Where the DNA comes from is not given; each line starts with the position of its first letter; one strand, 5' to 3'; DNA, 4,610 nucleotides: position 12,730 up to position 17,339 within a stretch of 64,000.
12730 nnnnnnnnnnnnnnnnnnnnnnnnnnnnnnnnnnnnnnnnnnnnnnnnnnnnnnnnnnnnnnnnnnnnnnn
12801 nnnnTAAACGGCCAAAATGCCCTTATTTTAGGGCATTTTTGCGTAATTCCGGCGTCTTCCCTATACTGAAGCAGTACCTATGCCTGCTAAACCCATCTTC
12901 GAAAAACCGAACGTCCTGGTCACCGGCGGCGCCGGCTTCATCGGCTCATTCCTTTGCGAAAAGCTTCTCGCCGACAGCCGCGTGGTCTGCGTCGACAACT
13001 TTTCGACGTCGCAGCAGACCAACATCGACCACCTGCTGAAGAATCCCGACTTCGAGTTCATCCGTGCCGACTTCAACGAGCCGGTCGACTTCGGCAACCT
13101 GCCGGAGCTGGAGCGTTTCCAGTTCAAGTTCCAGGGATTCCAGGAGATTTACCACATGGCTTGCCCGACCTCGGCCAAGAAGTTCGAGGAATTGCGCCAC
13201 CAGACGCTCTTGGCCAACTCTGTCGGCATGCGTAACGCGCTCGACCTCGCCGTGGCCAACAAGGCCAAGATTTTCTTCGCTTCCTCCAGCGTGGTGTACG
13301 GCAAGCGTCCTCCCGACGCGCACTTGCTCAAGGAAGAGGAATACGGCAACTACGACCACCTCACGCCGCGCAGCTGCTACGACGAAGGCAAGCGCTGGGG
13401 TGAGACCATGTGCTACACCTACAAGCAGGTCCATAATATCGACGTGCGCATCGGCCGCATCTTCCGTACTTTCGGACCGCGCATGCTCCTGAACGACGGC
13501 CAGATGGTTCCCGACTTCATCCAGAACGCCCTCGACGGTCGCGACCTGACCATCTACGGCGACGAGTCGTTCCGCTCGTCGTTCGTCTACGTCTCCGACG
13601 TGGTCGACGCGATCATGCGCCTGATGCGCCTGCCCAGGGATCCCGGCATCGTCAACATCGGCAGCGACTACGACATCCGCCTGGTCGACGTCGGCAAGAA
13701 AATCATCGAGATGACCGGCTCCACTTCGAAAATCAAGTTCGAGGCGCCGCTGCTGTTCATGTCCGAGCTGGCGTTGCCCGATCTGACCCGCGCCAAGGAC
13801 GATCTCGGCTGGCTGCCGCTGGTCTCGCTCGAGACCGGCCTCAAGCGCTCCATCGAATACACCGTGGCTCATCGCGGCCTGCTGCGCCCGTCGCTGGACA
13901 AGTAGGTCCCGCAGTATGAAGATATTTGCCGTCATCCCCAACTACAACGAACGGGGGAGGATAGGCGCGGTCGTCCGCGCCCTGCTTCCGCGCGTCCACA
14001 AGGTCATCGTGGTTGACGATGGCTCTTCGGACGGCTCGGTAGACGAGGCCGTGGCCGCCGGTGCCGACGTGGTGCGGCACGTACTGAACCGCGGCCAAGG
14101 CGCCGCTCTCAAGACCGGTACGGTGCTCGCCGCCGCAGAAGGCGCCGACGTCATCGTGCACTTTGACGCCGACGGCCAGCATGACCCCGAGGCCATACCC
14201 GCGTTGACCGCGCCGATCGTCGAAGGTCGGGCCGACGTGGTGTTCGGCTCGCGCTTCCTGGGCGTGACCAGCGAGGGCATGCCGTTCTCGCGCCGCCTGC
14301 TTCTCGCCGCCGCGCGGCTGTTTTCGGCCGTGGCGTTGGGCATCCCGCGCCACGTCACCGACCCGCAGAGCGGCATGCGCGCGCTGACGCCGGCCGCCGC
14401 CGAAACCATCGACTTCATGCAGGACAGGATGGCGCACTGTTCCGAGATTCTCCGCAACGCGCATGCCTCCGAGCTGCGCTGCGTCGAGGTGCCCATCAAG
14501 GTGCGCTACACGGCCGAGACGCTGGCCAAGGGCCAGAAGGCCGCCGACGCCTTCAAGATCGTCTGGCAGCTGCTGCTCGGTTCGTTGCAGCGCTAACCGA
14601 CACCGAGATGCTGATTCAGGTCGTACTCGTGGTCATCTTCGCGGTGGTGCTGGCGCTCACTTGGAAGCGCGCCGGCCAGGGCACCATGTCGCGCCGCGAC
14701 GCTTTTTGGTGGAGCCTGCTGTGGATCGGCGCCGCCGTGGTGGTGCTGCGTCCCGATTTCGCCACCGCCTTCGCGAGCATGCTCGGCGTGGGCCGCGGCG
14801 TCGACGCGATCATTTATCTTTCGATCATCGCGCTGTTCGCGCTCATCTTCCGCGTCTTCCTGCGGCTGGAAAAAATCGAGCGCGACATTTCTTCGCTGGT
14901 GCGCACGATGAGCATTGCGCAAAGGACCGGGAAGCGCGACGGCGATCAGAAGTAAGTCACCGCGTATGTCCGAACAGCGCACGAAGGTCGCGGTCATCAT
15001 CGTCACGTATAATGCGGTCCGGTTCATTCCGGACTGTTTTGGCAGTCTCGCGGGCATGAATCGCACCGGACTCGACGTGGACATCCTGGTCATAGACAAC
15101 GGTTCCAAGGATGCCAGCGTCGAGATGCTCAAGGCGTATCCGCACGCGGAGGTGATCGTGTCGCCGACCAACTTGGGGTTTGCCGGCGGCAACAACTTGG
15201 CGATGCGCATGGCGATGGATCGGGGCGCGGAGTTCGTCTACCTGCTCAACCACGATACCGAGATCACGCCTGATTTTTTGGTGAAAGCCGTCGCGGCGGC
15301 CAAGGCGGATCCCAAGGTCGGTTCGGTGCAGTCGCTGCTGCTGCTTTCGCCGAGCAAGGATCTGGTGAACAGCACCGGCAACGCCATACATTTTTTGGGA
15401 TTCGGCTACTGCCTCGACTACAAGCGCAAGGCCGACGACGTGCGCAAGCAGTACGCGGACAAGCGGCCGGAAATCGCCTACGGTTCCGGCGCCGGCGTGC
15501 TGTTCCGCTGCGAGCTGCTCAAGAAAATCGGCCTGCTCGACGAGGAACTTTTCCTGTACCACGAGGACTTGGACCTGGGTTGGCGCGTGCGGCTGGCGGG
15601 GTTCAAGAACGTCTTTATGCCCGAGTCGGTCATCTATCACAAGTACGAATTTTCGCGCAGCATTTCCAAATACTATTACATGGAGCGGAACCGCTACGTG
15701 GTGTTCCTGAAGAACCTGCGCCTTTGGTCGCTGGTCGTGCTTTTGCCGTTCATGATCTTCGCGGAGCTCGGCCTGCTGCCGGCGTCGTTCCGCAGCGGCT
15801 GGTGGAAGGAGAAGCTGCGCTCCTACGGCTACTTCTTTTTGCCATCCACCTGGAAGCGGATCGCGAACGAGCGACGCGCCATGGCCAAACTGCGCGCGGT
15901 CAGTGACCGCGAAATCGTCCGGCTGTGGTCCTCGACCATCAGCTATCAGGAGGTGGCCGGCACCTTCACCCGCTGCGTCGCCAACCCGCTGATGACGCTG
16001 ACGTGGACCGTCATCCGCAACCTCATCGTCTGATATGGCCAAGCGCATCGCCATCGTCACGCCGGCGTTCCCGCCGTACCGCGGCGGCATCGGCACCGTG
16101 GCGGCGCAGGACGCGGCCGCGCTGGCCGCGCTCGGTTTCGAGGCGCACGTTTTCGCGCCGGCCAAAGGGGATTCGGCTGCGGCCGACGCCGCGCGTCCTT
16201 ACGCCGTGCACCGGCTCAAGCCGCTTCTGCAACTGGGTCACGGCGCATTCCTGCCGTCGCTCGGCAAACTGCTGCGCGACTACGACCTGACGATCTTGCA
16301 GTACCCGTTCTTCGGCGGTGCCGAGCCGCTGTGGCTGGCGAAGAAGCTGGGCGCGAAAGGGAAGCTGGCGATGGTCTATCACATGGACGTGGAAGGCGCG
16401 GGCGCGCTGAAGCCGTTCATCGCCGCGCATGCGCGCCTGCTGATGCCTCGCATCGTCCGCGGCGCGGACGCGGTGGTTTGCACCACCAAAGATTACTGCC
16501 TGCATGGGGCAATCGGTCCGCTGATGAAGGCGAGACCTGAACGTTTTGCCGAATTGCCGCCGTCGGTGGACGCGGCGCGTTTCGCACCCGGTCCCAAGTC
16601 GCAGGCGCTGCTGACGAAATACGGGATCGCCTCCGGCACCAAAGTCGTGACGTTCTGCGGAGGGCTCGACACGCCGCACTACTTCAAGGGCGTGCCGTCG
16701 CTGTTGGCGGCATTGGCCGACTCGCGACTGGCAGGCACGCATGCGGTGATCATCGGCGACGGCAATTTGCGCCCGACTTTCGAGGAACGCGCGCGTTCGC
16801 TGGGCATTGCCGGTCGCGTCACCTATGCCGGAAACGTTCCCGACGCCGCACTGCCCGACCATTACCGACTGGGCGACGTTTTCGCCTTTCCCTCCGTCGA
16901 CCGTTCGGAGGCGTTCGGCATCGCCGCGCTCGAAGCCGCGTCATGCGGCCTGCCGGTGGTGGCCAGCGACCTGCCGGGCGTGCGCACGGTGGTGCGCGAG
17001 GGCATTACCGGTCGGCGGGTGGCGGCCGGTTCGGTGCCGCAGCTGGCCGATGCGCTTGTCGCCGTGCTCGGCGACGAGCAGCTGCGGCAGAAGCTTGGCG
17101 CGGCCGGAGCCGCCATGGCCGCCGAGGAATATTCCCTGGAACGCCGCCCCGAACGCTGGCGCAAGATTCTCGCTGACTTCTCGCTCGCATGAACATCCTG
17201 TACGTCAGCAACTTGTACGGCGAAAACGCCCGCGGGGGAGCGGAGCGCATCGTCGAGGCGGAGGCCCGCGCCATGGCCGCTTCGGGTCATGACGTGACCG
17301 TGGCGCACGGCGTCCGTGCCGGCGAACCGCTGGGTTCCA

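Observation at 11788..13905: Tandem UXS-family paralogs in which the catalytic Glu of the TSE motif is replaced (SSAV/SSSV)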

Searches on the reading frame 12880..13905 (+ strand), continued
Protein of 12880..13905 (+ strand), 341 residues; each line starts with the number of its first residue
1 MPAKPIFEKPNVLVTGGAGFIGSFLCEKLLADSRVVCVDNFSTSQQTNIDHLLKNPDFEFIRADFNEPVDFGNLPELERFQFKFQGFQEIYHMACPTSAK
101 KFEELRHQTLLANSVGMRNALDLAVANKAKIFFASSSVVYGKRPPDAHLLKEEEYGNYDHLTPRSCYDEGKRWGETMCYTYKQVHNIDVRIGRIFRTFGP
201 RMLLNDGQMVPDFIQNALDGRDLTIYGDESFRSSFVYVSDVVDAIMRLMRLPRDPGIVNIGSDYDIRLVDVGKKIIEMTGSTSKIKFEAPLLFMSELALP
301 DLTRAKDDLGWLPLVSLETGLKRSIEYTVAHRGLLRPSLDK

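Call 56: fold_search(model_id=the predicted structure, library=pdb)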
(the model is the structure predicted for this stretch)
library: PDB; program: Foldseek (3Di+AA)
matches with E <= 10: 1974; with E <= 0.001: 1452
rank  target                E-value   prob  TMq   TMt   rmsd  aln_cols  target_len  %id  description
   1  2b69                  5.4e-34  1.00  0.87  0.95   1.6       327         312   38  Crystal Structure of Human UDP-glucoronic acid decarboxylase (released 2005-10-18)
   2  4gll_B                1.0e-33  1.00  0.82  0.91   2.8       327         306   38  Crystal structure of human UDP-xylose synthase. (released 2012-09-05)
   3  4gll_A                7.7e-33  1.00  0.81  0.89   3.0       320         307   39  Crystal structure of human UDP-xylose synthase. (released 2012-09-05)
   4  4m55_C                1.3e-28  1.00  0.74  0.92   2.4       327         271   34  Crystal structure of Human UDP-xylose synthase R236H substitution (released 2013-08-28)
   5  4lk3_E                2.6e-28  1.00  0.74  0.93   2.1       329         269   34  Crystal structure of Human UDP-xylose synthase R236A substitution (released 2013-08-07)
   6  4lk3_A                3.5e-28  1.00  0.72  0.91   2.7       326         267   34  Crystal structure of Human UDP-xylose synthase R236A substitution (released 2013-08-07)
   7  4lk3_C                4.2e-28  1.00  0.74  0.93   2.3       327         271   35  Crystal structure of Human UDP-xylose synthase R236A substitution (released 2013-08-07)
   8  4lk3_D                7.5e-28  1.00  0.76  0.94   2.1       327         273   35  Crystal structure of Human UDP-xylose synthase R236A substitution (released 2013-08-07)
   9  4lk3_B                9.0e-28  1.00  0.76  0.93   2.1       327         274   35  Crystal structure of Human UDP-xylose synthase R236A substitution (released 2013-08-07)
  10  4m55_B                1.8e-27  1.00  0.74  0.92   2.3       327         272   34  Crystal structure of Human UDP-xylose synthase R236H substitution (released 2013-08-28)
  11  4m55_D                2.8e-26  1.00  0.73  0.94   2.0       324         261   34  Crystal structure of Human UDP-xylose synthase R236H substitution (released 2013-08-28)
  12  6pmh                  3.0e-26  1.00  0.84  0.86   4.3       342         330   23  Structure of Epimerase Mth375 from the thermophilic pseudomurein-containing methanogen Methanothermobacter thermautotrop (released 2020-07-08)
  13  4m55_A                7.2e-26  1.00  0.72  0.93   2.5       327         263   33  Crystal structure of Human UDP-xylose synthase R236H substitution (released 2013-08-28)
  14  4lk3_F                2.5e-25  1.00  0.72  0.93   2.3       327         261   33  Crystal structure of Human UDP-xylose synthase R236A substitution (released 2013-08-07)
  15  6pnl                  2.6e-25  1.00  0.84  0.85   3.1       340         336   24  Structure of Epimerase Mth375 from the thermophilic pseudomurein-containing methanogen Methanothermobacter thermautotrop (released 2020-07-08)
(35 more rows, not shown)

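Call 62: find_encoding_contigs(protein=P0307, flank=1000, max_places=2)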
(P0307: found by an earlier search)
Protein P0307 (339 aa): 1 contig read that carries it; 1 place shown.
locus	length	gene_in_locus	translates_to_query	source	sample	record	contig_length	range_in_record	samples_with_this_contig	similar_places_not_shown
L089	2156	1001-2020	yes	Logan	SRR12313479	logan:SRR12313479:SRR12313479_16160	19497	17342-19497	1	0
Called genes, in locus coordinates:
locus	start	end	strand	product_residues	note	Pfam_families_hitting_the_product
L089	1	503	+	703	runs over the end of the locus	PF00082:Peptidase_S8, PF01839:FG-GAP (weak), PF13517:FG-GAP_3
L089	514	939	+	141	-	PF04138:GtrA_DPMS_TM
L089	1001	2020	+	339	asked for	PF01073:3Beta_HSD, PF01370:Epimerase, PF02719:Polysacc_synt_2 (weak), PF07993:NAD_binding_4 (faint), PF16363:GDP_Man_Dehyd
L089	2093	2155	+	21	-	?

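Call 67: search_protein_families(library=ncbifam, proteins=[L001:6147-7058:+], max_evalue=0.00001)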
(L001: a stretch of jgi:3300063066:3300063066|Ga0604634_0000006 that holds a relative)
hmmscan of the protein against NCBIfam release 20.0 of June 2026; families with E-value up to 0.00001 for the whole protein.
L001:6147-7058:+ (304 aa): 27 families (the best 25 are shown)
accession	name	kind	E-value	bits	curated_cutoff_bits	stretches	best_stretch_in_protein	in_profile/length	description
NF011728.1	PRK15181.1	equivalog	7.1e-51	173.2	760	1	2-295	17-334/348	Vi polysaccharide biosynthesis UDP-N-acetylglucosaminuronic acid C-4 epimerase TviC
TIGR01179.1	galE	equivalog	2.7e-47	161.2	262.3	1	4-286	3-312/332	UDP-glucose 4-epimerase GalE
TIGR04180.1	EDH_00030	hypoth_equivalog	9.2e-42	143.1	475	1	4-284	2-295/297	NAD-dependent 4,6-dehydratase LegB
TIGR01181.1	dTDP_gluc_dehyt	equivalog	1.1e-31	110.1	365.1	1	3-293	2-306/321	dTDP-glucose 4,6-dehydratase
TIGR02197.1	heptose_epim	equivalog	2e-31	109.4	274.6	1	4-251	2-256/316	ADP-glyceromanno-heptose 6-epimerase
NF007956.0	PRK10675.1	subfamily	2.1e-25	89.5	394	1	1-281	1-312/338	UDP-glucose 4-epimerase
TIGR03466.1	HpnA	hypoth_equivalog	2.7e-22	79.1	367.65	1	2-162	2-163/327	hopanoid-associated sugar epimerase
NF047922.1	GDPFucSynFcl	equivalog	5.9e-20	71.9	500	1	83-294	73-297/308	GDP-L-fucose synthase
NF008360.0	PRK11150.1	equivalog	5.4e-18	65.2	452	1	4-250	3-249/310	ADP-glyceromanno-heptose 6-epimerase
NF042422.1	oxyalk_red_OleD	equivalog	9.4e-18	64.6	580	1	1-246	1-241/329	2-alkyl-3-oxoalkanoate reductase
NF007490.0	PRK10084.1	subfamily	1e-15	57.6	649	1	1-248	1-270/361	dTDP-glucose 4,6-dehydratase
NF007582.0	PRK10217.1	equivalog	1.2e-15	57.5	698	1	3-246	4-262/355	dTDP-glucose 4,6-dehydratase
NF052578.1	StrlDmthSdmBMthl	equivalog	2.9e-15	56.9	600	1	1-251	1-241/328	sterol demethylase protein SdmB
NF004520.0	PRK05865.1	equivalog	9.8e-15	53.5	1509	1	2-271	2-218/854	sugar epimerase family protein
NF058621.1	DiazavRedAvaA7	equivalog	9e-14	51.8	400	1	1-254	1-251/304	3-diazoavenalumate denitrifying reductase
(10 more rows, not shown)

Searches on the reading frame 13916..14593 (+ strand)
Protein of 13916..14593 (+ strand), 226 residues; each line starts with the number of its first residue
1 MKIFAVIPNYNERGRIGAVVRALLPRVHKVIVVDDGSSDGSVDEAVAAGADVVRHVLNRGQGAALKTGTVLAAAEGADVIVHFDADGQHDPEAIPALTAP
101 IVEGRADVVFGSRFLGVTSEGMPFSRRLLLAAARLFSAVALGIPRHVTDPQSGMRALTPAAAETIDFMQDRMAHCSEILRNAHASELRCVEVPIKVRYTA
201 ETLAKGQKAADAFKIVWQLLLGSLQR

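Call 4: search_protein_families(library=pfam, proteins=[window:13916-14593:+])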
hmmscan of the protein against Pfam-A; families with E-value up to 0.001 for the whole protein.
window:13916-14593:+ (226 aa): 2 families
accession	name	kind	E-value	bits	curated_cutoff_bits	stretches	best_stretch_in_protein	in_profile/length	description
PF00535.33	Glycos_transf_2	-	4.4e-20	72.7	23.3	1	6-115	3-117/168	Glycosyl transferase family 2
PF13641.12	Glyco_tranf_2_3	-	0.00021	21.8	27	1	5-101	5-111/230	Glycosyltransferase like family 2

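Call 42: search_protein_families(library=ncbifam, proteins=[window:13916-14593:+], max_evalue=0.001)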
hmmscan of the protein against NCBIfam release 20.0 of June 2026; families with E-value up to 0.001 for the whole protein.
window:13916-14593:+ (226 aa): 13 families
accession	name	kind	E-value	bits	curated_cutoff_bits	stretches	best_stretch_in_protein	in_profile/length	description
NF058614.1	PPMAGASynPpgS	equivalog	2.4e-42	144.9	370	1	4-221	3-221/226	polyprenyl-phospho-N-acetylgalactosaminyl synthase PpgS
TIGR04182.1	glyco_TIGR04182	equivalog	5.4e-22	78.5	325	1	5-219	4-214/293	S-layer glycoprotein N-glycosyltransferase AglJ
NF041391.1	DPhHxTase_Halo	equivalog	1.2e-13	50.5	375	1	9-196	3-183/213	dolichyl-phosphate hexose transferase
NF010496.0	PRK13915.1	equivalog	3.2e-10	39.6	262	1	2-103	32-144/307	glucosyl-3-phosphoglycerate synthase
NF007986.1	PRK10714.1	equivalog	2.9e-09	36.4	529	1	2-109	7-122/316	undecaprenyl-phosphate 4-deoxy-4-formamido-L-arabinose transferase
TIGR03965.1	mycofact_glyco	equivalog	3.9e-07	29.3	280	1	5-115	78-192/467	mycofactocin biosynthesis glycosyltransferase MftF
NF041875.1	EPS_EpsD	equivalog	4e-07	29.7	370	1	6-113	4-116/325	exopolysaccharide biosynthesis glycosyltransferase EpsD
TIGR04283.1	glyco_like_mftF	equivalog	5.3e-07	29.5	182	1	6-114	4-111/221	TIGR04283 family arsenosugar biosynthesis glycosyltransferase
TIGR03469.1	HpnB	hypoth_equivalog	4.4e-06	26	379.25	1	2-152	45-206/386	hopene-associated glycosyltransferase HpnB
NF047588.1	GlcsyltransPgfSStrep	equivalog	4.7e-06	26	500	1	1-169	1-171/308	glycosyltransferase PgfS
TIGR03937.1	PgaC_IcaA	equivalog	6.4e-06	25.4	422.3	1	3-97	47-146/407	poly-beta-1,6-N-acetyl-D-glucosamine synthase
NF041865.1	EpsU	equivalog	1.3e-05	24.4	700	1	6-139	44-182/394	exopolysaccharide biosynthesis GT2 family glycosyltransferase EpsU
NF007482.0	PRK10073.1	equivalog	0.00014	21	423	1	5-99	10-108/334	glycosyltransferase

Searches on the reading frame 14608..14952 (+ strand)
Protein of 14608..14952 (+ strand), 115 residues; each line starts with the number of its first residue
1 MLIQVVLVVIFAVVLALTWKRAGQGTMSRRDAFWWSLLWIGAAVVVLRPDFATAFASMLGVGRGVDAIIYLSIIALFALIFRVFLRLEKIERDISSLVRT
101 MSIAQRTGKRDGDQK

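Call 4: search_protein_families(library=pfam, proteins=[window:14608-14952:+])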
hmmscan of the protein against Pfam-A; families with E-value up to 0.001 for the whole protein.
window:14608-14952:+ (115 aa): 1 family
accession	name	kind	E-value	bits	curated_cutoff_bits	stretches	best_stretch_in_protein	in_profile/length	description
PF10066.14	DUF2304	-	6.4e-24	84.7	25.5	1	3-105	2-104/106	Uncharacterized conserved protein (DUF2304)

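Call 42: search_protein_families(library=ncbifam, proteins=[window:14608-14952:+], max_evalue=0.001)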
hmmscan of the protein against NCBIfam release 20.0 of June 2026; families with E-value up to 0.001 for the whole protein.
window:14608-14952:+ (115 aa): 0 families

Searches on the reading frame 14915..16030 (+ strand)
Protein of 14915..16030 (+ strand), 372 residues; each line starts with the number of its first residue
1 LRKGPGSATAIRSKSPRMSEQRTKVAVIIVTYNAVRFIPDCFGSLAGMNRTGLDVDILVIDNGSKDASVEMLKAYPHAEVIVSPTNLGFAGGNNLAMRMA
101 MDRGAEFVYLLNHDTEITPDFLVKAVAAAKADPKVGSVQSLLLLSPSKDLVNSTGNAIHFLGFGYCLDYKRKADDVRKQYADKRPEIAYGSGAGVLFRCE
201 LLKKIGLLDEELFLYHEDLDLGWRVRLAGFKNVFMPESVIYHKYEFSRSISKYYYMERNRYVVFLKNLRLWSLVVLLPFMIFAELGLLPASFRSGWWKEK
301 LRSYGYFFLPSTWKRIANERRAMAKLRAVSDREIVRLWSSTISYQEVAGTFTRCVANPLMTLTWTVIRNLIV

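Call 4: search_protein_families(library=pfam, proteins=[window:14915-16030:+])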
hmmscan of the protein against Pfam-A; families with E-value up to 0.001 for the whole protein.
window:14915-16030:+ (372 aa): 3 families
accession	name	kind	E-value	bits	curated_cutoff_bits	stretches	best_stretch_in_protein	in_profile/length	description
PF00535.33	Glycos_transf_2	-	6.4e-22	78.7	23.3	1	27-205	2-167/168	Glycosyl transferase family 2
PF13641.12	Glyco_tranf_2_3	-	2.9e-17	63.9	27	1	25-249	3-216/230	Glycosyltransferase like family 2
PF13632.12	Glyco_trans_2_3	-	3.9e-08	33.8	27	1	108-273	2-155/198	Glycosyl transferase family group 2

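Call 42: search_protein_families(library=ncbifam, proteins=[window:14915-16030:+], max_evalue=0.001)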
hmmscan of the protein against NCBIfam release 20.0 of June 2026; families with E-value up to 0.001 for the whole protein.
window:14915-16030:+ (372 aa): 10 families
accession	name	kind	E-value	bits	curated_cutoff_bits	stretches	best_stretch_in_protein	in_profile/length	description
TIGR01556.1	rhamnosyltran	subfamily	1e-12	47.8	200.55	1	56-243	23-201/281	rhamnosyltransferase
NF041875.1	EPS_EpsD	equivalog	3.4e-12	46.4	370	1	25-247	1-211/325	exopolysaccharide biosynthesis glycosyltransferase EpsD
TIGR03965.1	mycofact_glyco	equivalog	1.9e-11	43.5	280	1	14-243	65-281/467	mycofactocin biosynthesis glycosyltransferase MftF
NF050113.1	gal_furan_GlfT1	equivalog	2.3e-11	43.6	330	1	26-231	2-195/290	galactofuranosyltransferase GlfT1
TIGR03937.1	PgaC_IcaA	equivalog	1.3e-10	40.8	422.3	1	15-138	37-159/407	poly-beta-1,6-N-acetyl-D-glucosamine synthase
NF007482.0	PRK10073.1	equivalog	8.8e-09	34.8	423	1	18-131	1-112/334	glycosyltransferase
TIGR03111.1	glyc2_xrt_Gpos1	hypoth_equivalog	8.9e-08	31.3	363.95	1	13-260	39-281/439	TIGR03111 family XrtG-associated glycosyltransferase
NF038302.1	EPS_HpsE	equivalog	2.1e-07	30.2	300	1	24-140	2-122/307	hormogonium polysaccharide biosynthesis glycosyltransferase HpsE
TIGR04283.1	glyco_like_mftF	equivalog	1.8e-06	27.7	182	1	26-234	2-177/221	TIGR04283 family arsenosugar biosynthesis glycosyltransferase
NF047683.1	TeichurnBiosyTuaG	equivalog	2.8e-06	27.2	400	1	18-127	1-109/252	teichuronic acid biosynthesis protein TuaG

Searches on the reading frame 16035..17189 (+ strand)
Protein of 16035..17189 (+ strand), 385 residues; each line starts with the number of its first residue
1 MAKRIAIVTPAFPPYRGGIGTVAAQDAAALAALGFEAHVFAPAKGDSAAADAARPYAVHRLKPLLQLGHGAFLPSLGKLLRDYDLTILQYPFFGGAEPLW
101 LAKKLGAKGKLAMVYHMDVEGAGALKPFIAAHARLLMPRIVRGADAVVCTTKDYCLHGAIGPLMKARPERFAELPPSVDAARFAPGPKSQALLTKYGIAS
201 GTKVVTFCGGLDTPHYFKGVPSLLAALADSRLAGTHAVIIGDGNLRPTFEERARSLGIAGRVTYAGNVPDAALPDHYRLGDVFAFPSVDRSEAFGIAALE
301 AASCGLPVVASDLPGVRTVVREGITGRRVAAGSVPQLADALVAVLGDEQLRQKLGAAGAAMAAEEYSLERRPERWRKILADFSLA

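Call 4: search_protein_families(library=pfam, proteins=[window:16035-17189:+])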
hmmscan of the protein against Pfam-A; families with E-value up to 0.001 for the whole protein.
window:16035-17189:+ (385 aa): 6 families
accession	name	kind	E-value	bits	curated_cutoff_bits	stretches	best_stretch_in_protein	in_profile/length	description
PF00534.26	Glycos_transf_1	-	2e-29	102.7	26.4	1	195-359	8-170/172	Glycosyl transferases group 1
PF13692.12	Glyco_trans_1_4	-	4e-29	102.1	27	1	203-347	2-142/142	Glycosyl transferases group 1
PF13439.12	Glyco_transf_4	-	3.4e-12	47.2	28.5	1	17-152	2-142/170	Glycosyltransferase Family 4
PF13579.12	Glyco_trans_4_4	-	2.4e-11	44.7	29.7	1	17-153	1-137/158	Glycosyl transferase 4-like domain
PF20706.3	GT4-conflict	-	2.3e-10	40.5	26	1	12-335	7-335/385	Family 4 Glycosyltransferase in conflict systems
PF13524.12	Glyco_trans_1_2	-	1.4e-07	32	25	1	224-375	6-142/144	Glycosyl transferase-like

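Call 42: search_protein_families(library=ncbifam, proteins=[window:16035-17189:+], max_evalue=0.001)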
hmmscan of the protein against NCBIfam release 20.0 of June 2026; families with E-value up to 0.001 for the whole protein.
window:16035-17189:+ (385 aa): 28 families (the best 25 are shown)
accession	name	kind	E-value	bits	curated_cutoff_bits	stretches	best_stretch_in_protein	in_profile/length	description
TIGR03449.1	mycothiol_MshA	equivalog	3.4e-29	102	462.5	1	139-369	160-390/406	D-inositol-3-phosphate glycosyltransferase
TIGR03999.1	thiol_BshA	equivalog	2.4e-22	79.4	273.7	1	178-375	176-366/375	N-acetyl-alpha-D-glucosaminyl L-malate synthase BshA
TIGR04047.1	MSMEG_0565_glyc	hypoth_equivalog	1.5e-21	76.9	259.85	1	171-363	161-356/373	MSMEG_0565 family glycosyltransferase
TIGR03088.1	stp2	hypoth_equivalog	5.6e-21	75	409.05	1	165-378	156-369/374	TIGR03088 family PEP-CTERM/XrtA system glycosyltransferase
NF041876.1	EPS_EpsE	equivalog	2.1e-20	73.3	400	1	216-370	225-384/389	exopolysaccharide biosynthesis GT4 family glycosyltransferase EpsE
TIGR04063.1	stp3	hypoth_equivalog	2.1e-19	69.7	442.05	1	166-378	177-391/397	TIGR04063 family PEP-CTERM/XrtA system glycosyltransferase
NF038229.1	Glyco4_Geo_Pelo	equivalog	6.4e-17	61.6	400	1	133-379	99-333/338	GPMC system family 4 glycosyltransferase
TIGR02149.1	glgA_Coryne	subfamily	1.4e-15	57.3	302.4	1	179-370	179-378/391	glycogen synthase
TIGR04157.1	glyco_rSAM_CFB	subfamily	6.1e-15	55.1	400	1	181-370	206-397/406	TIGR04157 family glycosyltransferase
NF038298.1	EPS_HpsO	equivalog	1.6e-12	46.9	575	1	178-367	178-372/388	hormogonium polysaccharide biosynthesis glycosyltransferase HpsO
TIGR02472.1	sucr_P_syn_N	equivalog_domain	5.6e-10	38.6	576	1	259-372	316-431/439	sucrose-phosphate synthase, putative, glycosyltransferase domain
NF047684.1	TeichurnBiosyTuaC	equivalog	8.1e-10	38.2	550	1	171-369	187-376/391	teichuronic acid biosynthesis protein TuaC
NF007396.0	PRK09922.1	equivalog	1.5e-09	37.2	385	1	218-352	197-331/361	lipopolysaccharide 1,6-galactosyltransferase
NF038295.1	EPS_HpsP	equivalog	5.4e-09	35.5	550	1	188-369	193-374/388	hormogonium polysaccharide biosynthesis glycosyltransferase HpsP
NF012028.0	PRK15484.1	subfamily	8.2e-08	31.7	618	1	258-381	255-377/380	lipopolysaccharide N-acetylglucosaminyltransferase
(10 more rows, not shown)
